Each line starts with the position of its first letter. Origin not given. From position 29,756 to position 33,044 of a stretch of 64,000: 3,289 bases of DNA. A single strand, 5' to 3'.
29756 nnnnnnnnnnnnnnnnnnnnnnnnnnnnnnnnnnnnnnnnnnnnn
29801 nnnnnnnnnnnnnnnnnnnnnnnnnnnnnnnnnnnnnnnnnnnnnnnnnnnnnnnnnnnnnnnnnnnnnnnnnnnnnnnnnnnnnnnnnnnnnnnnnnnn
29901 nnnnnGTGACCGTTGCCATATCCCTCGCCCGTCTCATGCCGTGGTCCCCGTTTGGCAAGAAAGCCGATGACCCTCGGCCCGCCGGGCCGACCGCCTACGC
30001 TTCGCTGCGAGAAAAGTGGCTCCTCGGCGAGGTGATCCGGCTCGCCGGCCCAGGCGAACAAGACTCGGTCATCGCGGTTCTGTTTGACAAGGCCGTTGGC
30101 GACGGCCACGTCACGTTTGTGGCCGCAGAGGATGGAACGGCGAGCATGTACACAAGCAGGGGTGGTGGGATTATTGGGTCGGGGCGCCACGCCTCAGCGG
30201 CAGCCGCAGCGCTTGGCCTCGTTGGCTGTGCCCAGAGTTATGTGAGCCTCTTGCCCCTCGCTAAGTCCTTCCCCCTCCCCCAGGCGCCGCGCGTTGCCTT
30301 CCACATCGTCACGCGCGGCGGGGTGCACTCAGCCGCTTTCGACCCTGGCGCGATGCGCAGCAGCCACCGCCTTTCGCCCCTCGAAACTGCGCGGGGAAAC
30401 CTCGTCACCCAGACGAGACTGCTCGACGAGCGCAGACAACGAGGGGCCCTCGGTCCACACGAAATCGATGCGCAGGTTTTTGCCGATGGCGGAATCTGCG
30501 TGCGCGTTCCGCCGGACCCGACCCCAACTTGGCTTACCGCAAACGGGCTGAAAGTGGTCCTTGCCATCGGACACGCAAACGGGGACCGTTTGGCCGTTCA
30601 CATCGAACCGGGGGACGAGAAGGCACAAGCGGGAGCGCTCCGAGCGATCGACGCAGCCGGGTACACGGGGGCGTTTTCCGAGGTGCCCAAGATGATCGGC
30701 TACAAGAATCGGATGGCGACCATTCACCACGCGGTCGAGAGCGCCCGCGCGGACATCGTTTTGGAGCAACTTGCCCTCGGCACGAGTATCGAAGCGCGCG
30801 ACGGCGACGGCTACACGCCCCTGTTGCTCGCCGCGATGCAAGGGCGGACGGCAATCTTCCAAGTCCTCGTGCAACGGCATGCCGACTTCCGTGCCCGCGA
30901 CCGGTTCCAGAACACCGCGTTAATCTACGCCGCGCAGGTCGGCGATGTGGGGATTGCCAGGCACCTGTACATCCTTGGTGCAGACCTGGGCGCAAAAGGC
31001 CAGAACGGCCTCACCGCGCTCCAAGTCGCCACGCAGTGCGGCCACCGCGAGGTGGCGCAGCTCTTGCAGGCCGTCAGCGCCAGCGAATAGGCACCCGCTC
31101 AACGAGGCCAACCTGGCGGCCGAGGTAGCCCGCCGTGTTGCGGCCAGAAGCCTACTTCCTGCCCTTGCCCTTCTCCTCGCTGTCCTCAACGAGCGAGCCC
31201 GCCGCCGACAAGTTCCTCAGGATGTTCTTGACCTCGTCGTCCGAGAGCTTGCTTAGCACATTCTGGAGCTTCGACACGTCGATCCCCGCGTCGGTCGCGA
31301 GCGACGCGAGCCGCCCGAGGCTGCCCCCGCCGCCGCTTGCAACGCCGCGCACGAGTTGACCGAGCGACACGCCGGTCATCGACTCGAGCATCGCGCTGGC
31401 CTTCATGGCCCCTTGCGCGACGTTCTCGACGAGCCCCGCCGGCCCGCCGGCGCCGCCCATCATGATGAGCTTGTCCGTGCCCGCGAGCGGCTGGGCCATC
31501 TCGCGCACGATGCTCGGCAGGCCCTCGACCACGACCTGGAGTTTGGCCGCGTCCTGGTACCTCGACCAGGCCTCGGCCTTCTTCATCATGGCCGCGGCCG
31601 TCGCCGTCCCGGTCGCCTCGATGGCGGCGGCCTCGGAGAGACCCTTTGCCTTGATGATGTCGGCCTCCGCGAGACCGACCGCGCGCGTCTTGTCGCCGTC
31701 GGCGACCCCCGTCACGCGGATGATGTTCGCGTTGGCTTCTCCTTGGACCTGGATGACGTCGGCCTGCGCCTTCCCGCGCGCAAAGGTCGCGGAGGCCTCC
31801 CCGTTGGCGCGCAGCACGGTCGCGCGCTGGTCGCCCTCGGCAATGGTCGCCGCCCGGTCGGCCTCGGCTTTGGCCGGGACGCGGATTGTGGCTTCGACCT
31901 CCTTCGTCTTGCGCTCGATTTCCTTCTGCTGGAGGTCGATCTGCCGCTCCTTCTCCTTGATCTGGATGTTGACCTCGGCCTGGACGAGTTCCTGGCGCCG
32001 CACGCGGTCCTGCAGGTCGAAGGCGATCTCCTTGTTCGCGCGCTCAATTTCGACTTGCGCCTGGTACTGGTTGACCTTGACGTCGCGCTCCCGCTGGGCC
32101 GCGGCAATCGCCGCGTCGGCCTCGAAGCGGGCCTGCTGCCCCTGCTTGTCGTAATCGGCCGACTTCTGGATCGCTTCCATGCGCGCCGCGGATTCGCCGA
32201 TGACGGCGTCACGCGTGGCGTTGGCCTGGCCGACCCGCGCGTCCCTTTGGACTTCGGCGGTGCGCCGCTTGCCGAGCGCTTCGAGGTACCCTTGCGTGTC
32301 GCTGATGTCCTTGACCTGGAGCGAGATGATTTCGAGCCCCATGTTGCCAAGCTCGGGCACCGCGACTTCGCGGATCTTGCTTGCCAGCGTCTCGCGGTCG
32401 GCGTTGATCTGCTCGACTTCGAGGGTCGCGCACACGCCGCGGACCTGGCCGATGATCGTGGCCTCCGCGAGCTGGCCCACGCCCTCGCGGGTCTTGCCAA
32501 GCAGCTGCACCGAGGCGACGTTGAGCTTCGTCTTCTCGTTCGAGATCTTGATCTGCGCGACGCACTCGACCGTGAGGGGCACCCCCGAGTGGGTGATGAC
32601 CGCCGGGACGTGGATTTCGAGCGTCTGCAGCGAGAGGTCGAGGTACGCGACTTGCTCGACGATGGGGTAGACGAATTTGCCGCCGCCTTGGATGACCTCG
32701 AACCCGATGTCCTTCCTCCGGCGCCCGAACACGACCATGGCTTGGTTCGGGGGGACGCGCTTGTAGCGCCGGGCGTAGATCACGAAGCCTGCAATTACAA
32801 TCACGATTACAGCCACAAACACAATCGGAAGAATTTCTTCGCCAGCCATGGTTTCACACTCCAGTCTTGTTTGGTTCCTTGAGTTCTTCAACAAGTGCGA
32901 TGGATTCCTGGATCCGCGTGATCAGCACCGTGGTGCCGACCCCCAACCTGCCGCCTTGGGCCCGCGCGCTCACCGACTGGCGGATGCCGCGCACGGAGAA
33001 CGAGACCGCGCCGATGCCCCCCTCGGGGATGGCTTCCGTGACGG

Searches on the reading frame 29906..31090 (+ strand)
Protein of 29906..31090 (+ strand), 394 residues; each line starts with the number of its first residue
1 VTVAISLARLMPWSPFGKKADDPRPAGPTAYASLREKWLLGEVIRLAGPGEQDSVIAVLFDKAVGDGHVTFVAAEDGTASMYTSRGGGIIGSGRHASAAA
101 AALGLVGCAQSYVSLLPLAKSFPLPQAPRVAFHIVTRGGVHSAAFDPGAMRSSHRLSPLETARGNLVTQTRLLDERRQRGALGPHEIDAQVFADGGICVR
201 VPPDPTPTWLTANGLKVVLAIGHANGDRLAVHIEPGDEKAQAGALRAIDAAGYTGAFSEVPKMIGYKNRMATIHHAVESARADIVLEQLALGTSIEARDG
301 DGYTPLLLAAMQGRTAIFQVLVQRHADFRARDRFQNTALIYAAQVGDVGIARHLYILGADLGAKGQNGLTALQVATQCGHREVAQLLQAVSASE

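Call 25: search_protein_families(library=pfam, proteins=[window:29906-31090:+], max_evalue=0.001)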
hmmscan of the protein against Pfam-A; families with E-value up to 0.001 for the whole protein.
window:29906-31090:+ (394 aa): 5 families
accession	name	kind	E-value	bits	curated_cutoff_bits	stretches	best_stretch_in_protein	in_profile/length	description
PF12796.13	Ank_2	-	9.4e-16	58.6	27.3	1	273-363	1-88/90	Ankyrin repeats (3 copies)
PF00023.36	Ank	-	8.5e-15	54.5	21.1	1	301-332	1-32/33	Ankyrin repeat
PF13637.12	Ank_4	-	2e-13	50.6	22.7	2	309-351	4-46/50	Ankyrin repeats (many copies)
PF13606.12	Ank_3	-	1.5e-10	40.6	22.3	0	301-329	1-29/30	Ankyrin repeat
PF13857.12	Ank_5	-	1.7e-10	41.4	27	2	322-375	2-56/56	Ankyrin repeats (many copies)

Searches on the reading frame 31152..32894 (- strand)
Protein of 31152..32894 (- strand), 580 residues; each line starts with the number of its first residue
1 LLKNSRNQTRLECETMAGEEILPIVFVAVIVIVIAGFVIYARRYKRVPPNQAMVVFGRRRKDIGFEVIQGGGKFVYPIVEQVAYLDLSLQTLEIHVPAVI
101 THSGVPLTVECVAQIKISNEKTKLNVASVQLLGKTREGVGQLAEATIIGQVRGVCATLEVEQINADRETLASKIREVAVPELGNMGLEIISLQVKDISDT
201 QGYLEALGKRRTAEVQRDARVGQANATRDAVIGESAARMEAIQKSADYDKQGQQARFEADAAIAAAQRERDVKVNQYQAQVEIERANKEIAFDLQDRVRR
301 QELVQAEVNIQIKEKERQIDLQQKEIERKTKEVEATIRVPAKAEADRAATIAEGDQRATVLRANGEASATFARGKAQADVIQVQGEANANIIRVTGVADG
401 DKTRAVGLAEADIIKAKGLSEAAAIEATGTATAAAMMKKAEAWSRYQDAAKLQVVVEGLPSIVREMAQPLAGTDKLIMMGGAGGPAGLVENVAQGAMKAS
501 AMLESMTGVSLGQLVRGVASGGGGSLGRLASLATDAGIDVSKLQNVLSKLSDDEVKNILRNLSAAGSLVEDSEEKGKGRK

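Call 25: search_protein_families(library=pfam, proteins=[window:31152-32894:-], max_evalue=0.001)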
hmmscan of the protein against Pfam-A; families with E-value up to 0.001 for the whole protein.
window:31152-32894:- (580 aa): 2 families
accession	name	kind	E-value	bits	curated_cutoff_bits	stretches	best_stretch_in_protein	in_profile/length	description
PF01145.31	Band_7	-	7.7e-29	101.4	23.6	1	46-226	2-174/176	SPFH domain / Band 7 family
PF15975.10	Flot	-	0.00016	22.2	27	1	420-506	11-105/124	Flotillin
